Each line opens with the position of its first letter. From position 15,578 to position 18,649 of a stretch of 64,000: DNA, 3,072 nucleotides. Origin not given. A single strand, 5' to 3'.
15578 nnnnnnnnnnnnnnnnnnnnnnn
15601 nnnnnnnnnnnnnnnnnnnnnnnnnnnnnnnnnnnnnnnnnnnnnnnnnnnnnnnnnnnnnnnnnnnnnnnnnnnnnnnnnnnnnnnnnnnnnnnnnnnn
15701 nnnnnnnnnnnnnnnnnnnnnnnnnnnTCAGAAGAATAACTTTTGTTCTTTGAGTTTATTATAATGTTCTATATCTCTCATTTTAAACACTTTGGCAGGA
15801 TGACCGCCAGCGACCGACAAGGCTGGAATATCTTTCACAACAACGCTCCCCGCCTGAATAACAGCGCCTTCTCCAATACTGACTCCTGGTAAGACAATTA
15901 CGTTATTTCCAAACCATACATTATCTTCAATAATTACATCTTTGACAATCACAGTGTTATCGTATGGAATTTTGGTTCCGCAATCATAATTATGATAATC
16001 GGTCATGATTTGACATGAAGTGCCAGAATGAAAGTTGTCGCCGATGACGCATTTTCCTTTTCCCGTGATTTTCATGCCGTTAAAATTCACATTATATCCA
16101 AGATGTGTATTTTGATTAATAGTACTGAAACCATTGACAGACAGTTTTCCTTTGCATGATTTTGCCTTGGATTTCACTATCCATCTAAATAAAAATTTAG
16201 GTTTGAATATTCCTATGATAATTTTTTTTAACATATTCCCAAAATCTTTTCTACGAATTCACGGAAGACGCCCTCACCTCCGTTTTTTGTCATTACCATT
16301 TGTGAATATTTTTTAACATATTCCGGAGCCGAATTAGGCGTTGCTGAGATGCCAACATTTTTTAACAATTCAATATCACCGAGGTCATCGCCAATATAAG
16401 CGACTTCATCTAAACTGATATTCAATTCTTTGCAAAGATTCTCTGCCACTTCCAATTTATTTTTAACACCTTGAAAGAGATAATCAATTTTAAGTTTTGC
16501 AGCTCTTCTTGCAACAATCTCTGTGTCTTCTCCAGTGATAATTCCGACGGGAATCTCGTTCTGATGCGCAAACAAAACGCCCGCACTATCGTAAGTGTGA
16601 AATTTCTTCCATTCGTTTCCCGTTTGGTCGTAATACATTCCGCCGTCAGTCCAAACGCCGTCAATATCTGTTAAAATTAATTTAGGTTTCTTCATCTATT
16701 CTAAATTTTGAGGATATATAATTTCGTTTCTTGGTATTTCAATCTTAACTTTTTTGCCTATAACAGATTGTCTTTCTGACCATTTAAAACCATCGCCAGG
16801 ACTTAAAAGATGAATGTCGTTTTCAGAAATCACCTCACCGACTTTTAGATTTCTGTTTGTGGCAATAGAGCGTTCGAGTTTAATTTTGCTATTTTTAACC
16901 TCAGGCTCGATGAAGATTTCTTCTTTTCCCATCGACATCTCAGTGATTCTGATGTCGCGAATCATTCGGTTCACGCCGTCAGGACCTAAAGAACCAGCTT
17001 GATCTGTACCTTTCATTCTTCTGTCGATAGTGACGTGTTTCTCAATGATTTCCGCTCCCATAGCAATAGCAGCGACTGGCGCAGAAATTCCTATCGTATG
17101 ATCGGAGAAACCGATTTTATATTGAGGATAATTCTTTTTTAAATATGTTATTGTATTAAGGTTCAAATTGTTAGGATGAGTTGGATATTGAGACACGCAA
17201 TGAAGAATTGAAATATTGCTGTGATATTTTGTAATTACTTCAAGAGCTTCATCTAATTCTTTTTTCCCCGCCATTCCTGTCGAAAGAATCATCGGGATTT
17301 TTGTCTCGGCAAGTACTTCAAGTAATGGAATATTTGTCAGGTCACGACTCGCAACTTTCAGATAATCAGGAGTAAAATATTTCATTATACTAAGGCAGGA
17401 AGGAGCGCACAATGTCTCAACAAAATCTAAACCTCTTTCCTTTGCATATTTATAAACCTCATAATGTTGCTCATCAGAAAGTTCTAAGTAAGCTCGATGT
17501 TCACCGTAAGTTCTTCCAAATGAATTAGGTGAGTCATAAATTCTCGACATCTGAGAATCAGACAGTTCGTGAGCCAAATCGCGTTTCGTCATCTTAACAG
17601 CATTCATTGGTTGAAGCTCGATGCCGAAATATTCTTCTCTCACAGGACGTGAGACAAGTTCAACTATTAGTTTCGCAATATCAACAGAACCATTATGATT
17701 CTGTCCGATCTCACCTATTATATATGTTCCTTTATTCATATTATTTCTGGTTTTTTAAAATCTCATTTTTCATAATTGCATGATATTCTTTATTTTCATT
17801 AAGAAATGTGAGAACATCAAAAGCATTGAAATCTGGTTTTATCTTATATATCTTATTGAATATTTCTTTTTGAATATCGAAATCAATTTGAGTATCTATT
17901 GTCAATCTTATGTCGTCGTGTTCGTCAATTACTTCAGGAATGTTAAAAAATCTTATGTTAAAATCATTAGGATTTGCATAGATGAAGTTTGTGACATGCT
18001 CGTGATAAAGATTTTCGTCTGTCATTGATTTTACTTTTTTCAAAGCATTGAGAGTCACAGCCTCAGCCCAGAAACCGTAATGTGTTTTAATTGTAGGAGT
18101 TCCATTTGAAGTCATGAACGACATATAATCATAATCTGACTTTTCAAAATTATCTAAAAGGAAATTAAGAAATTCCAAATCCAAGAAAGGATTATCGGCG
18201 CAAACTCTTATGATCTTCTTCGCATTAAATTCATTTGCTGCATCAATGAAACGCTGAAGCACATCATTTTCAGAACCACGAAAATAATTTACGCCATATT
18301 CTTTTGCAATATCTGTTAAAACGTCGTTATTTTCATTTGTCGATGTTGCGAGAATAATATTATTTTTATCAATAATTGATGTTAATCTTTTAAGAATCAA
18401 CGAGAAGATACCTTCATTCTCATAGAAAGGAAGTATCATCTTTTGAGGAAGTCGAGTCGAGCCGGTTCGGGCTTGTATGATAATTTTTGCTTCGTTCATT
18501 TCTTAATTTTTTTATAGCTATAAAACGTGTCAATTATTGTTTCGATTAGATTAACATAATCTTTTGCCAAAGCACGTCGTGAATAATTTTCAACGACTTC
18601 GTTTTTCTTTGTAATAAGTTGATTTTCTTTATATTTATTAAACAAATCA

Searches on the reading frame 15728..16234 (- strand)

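Call 55: search_protein_families(library=pfam, proteins=[window:15728-16234:-], max_evalue=0.00001)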
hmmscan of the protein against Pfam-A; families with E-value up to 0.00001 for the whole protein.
window:15728-16234:- (168 aa): 2 families
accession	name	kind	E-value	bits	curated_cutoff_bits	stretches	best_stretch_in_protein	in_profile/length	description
PF00132.30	Hexapep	-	1.9e-10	40.4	27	1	99-132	1-34/36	Bacterial transferase hexapeptide (six repeats)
PF14602.12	Hexapep_2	-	1.3e-08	34.9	27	1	100-132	2-32/34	Hexapeptide repeat of succinyl-transferase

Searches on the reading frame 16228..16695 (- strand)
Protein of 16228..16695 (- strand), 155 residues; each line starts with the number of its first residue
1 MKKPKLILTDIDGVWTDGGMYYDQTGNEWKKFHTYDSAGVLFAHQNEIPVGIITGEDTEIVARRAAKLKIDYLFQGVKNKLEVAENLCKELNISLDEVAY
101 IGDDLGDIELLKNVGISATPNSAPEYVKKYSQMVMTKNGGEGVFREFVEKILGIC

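Call 55: search_protein_families(library=pfam, proteins=[window:16228-16695:-], max_evalue=0.00001)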
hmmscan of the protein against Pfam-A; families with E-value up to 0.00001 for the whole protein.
window:16228-16695:- (155 aa): 3 families
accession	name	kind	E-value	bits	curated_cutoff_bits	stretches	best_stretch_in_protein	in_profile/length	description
PF08282.18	Hydrolase_3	-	4.1e-12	46.8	20.9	1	79-145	187-253/255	haloacid dehalogenase-like hydrolase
PF00702.32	Hydrolase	-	3.1e-09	37.9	26.4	1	42-115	109-191/191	haloacid dehalogenase-like hydrolase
PF13419.12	HAD_2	-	5.6e-07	30.3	23.8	1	44-117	92-174/178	Haloacid dehalogenase-like hydrolase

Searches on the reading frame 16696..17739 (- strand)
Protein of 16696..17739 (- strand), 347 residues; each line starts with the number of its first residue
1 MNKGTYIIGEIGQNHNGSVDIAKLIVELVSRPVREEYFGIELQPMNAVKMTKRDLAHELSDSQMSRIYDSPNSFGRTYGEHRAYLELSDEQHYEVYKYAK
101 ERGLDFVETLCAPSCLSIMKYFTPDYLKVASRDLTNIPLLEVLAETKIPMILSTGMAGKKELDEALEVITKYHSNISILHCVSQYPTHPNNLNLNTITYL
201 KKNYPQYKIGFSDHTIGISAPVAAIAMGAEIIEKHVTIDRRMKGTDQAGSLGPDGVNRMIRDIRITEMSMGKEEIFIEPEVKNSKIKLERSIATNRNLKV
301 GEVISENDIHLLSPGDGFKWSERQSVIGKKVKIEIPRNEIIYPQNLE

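Call 55: search_protein_families(library=pfam, proteins=[window:16696-17739:-], max_evalue=0.00001)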
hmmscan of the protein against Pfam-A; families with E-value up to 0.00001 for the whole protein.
window:16696-17739:- (347 aa): 2 families
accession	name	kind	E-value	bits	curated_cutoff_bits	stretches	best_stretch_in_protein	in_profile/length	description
PF03102.20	NeuB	-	1.8e-62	211.4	22.1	1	46-273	11-239/241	NeuB family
PF08666.17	SAF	-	4.4e-08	34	21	1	290-347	2-63/63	SAF domain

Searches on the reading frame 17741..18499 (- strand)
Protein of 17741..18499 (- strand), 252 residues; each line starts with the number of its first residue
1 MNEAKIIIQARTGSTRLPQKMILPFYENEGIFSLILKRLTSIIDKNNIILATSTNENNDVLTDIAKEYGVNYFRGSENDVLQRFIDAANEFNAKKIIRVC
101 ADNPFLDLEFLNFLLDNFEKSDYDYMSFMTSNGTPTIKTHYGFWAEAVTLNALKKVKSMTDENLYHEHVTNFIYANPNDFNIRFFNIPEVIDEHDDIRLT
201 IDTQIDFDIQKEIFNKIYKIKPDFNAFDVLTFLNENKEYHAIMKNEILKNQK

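Call 55: search_protein_families(library=pfam, proteins=[window:17741-18499:-], max_evalue=0.00001)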
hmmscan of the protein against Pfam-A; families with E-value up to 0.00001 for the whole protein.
window:17741-18499:- (252 aa): 1 family
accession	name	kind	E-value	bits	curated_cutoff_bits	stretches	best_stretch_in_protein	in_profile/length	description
PF02348.25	CTP_transf_3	-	9e-25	88.2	22.6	1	6-213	2-205/217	Cytidylyltransferase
